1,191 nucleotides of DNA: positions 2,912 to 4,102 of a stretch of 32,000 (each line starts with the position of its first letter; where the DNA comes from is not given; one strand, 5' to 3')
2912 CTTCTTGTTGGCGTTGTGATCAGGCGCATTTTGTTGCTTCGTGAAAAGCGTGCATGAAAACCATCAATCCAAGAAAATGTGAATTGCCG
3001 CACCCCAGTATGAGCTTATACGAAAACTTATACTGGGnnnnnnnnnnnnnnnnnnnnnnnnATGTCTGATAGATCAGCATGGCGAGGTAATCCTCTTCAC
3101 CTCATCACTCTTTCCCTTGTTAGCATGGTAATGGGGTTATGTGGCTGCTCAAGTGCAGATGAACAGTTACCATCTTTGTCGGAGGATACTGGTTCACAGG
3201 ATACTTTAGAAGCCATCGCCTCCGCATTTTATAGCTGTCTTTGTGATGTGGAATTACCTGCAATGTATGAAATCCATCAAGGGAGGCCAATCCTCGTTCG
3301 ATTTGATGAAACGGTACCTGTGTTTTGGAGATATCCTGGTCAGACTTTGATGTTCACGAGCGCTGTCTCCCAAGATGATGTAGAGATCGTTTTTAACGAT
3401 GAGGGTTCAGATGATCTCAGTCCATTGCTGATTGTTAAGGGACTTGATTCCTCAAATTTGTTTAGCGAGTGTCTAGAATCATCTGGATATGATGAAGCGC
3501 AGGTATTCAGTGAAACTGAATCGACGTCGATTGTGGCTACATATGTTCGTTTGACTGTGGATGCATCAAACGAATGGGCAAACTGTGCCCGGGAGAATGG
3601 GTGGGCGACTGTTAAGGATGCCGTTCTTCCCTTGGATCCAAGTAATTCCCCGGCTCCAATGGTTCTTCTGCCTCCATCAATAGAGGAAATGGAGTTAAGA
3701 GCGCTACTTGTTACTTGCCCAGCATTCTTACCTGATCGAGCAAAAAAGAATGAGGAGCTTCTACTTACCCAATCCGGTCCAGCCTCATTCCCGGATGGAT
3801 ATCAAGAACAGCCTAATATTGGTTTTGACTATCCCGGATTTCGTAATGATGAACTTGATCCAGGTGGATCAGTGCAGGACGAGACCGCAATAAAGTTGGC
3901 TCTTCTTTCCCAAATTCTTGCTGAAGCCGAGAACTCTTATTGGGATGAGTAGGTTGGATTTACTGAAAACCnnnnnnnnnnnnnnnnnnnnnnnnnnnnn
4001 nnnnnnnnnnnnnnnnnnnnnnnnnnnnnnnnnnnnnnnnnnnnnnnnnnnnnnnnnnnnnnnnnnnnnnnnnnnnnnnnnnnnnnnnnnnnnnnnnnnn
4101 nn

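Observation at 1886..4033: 62-bp perfect direct repeats, duplicating a gene's 3' end, bracket an AT-richer three-gene islet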

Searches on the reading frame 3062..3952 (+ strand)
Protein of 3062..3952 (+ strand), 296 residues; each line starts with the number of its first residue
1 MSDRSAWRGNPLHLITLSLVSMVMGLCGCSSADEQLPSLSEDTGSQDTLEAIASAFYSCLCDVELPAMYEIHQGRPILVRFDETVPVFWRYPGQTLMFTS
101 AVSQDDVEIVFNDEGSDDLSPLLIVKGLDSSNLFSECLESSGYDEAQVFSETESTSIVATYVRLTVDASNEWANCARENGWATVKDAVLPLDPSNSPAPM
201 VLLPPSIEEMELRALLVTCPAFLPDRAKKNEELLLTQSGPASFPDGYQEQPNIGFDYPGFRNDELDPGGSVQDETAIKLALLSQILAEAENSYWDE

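Call 6: search_protein_families(library=pfam, proteins=[window:3062-3952:+], max_evalue=0.01)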
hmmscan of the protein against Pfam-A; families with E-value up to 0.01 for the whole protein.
window:3062-3952:+ (296 aa): 0 families

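Call 12: search_protein_families(library=ncbifam, proteins=[window:3062-3952:+], max_evalue=0.1)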
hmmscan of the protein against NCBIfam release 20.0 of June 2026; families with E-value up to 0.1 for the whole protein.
window:3062-3952:+ (296 aa): 0 families

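Call 30: find_homologous_proteins(query=window:3062-3952:+)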
Query window:3062-3952:+ (296 aa): 15 proteins with E <= 0.001 among 1917 candidates.
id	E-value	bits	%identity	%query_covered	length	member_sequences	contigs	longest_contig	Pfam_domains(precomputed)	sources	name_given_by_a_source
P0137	1.8e-180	617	100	93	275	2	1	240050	-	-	-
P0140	8.7e-50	188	41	90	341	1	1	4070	-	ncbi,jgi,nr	ncbi:MAG: hypothetical protein LBS56_01535 [Propionibacteriaceae bacterium]|jgi:hypothetical protein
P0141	9.0e-50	188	39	92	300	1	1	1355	-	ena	-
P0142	3.0e-49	186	41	84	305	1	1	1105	-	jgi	jgi:hypothetical protein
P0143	2.4e-48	183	38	90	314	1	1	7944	-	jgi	jgi:hypothetical protein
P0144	1.9e-47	180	39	91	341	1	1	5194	-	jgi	jgi:hypothetical protein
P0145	1.1e-44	171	37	96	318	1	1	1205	-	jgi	jgi:hypothetical protein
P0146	4.3e-40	156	36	90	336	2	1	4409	-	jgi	jgi:hypothetical protein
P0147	7.8e-39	152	37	82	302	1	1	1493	-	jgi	jgi:hypothetical protein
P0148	3.7e-30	124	30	93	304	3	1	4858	-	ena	-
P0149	4.2e-29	120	34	91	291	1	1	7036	-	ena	-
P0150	1.2e-26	112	30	95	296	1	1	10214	-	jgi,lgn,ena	-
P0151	4.4e-18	84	29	96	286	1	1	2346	-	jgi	jgi:hypothetical protein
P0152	1.2e-12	66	28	84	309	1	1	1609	-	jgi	jgi:hypothetical protein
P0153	4.3e-6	45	26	71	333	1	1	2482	-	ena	-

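Call 32: find_encoding_contigs(protein=P0143, flank=8000, max_places=3)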
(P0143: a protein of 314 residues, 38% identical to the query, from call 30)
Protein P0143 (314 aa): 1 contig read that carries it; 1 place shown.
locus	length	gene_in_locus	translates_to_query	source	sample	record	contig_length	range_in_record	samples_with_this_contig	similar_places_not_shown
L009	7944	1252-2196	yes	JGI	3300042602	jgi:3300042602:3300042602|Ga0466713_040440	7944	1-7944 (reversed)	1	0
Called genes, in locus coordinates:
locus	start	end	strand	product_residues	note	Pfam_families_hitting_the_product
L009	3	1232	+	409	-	?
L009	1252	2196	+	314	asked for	-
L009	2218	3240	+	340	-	-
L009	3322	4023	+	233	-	PF01113:DapB_N, PF05173:DapB_C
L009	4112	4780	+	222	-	PF00005:ABC_tran, PF13304:AAA_21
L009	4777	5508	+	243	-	PF01061:ABC2_membrane, PF12679:ABC2_membrane_2, PF12698:ABC2_membrane_3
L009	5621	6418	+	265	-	PF06426:SATase_N, PF00132:Hexapep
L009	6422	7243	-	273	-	-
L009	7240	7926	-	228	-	PF00005:ABC_tran, PF13304:AAA_21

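Call 33: find_encoding_contigs(protein=P0140, flank=8000, max_places=3)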
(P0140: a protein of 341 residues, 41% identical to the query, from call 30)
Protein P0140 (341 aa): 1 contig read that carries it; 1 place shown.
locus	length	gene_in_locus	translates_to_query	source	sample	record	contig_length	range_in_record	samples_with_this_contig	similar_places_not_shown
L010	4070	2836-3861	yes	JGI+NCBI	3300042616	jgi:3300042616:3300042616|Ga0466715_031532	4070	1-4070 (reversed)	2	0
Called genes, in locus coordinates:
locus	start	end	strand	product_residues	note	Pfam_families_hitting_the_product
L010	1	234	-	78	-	?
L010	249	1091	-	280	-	PF06271:RDD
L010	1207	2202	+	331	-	PF28475:DUF8413, PF01944:SpoIIM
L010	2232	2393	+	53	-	-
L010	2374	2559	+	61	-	-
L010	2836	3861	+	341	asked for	-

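Call 34: find_encoding_contigs(protein=P0150, flank=10000, max_places=3)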
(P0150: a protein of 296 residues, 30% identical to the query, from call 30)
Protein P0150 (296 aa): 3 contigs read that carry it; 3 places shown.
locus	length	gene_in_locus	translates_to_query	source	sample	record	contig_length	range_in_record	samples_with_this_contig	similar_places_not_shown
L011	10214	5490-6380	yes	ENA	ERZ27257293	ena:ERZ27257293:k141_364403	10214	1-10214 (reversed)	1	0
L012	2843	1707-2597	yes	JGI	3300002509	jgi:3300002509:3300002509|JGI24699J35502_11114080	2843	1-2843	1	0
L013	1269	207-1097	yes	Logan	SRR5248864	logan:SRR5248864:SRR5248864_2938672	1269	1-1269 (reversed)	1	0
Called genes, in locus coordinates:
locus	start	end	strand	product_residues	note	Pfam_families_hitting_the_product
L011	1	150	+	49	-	?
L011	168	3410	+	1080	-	PF02837:Glyco_hydro_2_N, PF22666:Glyco_hydro_2_N2 (weak), PF00703:Glyco_hydro_2, PF02836:Glyco_hydro_2_C, PF16353:LacZ_4, PF02929:Bgal_small_N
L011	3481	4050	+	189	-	PF04978:MST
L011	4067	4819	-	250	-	PF08241:Methyltransf_11 (faint)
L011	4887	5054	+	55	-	-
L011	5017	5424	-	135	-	PF18899:DUF5655 (weak), PF08818:DUF1801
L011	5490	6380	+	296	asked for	-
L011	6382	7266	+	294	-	-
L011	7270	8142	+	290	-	-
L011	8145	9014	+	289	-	-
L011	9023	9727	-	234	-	-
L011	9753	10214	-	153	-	?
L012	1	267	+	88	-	?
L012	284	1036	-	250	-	PF08241:Methyltransf_11 (faint)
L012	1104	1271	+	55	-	-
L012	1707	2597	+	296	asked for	-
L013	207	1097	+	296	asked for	-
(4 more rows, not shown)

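Call 47: search_protein_families(library=pfam, proteins=[P0140, P0143], max_evalue=1)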
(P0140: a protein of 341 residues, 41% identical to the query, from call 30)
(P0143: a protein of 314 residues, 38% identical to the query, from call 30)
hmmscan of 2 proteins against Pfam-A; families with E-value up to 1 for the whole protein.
P0140 (341 aa): 1 family
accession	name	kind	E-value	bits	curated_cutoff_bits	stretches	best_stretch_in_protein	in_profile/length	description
PF03283.19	PAE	-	0.056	13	26.6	1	55-153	177-276/355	Pectinacetylesterase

P0143 (314 aa): 1 family
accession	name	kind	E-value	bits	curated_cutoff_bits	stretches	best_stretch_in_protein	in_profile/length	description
PF00964.22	Elicitin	-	0.24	11.9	25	0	164-196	13-45/88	Elicitin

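Call 81: search_protein_families(library=phrogs, proteins=[window:3062-3952:+], max_evalue=0.01)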
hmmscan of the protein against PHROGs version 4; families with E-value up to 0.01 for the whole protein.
window:3062-3952:+ (296 aa): 0 families

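Call 82: search_protein_families(library=padloc, proteins=[window:3062-3952:+], max_evalue=0.01)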
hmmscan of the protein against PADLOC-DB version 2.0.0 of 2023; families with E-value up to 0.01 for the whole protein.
window:3062-3952:+ (296 aa): 0 families

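Call 87: find_related_loci(query=window:3062-3952:+, collection=viral_contigs, flank=6000)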
Query window:3062-3952:+ (296 aa) in viral_contigs; peptide patterns used: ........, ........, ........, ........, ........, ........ (x = any residue, [..] = any of these).
8 stretches matched a pattern, but none encodes a relative of the query by tblastn (E <= 1e-3).
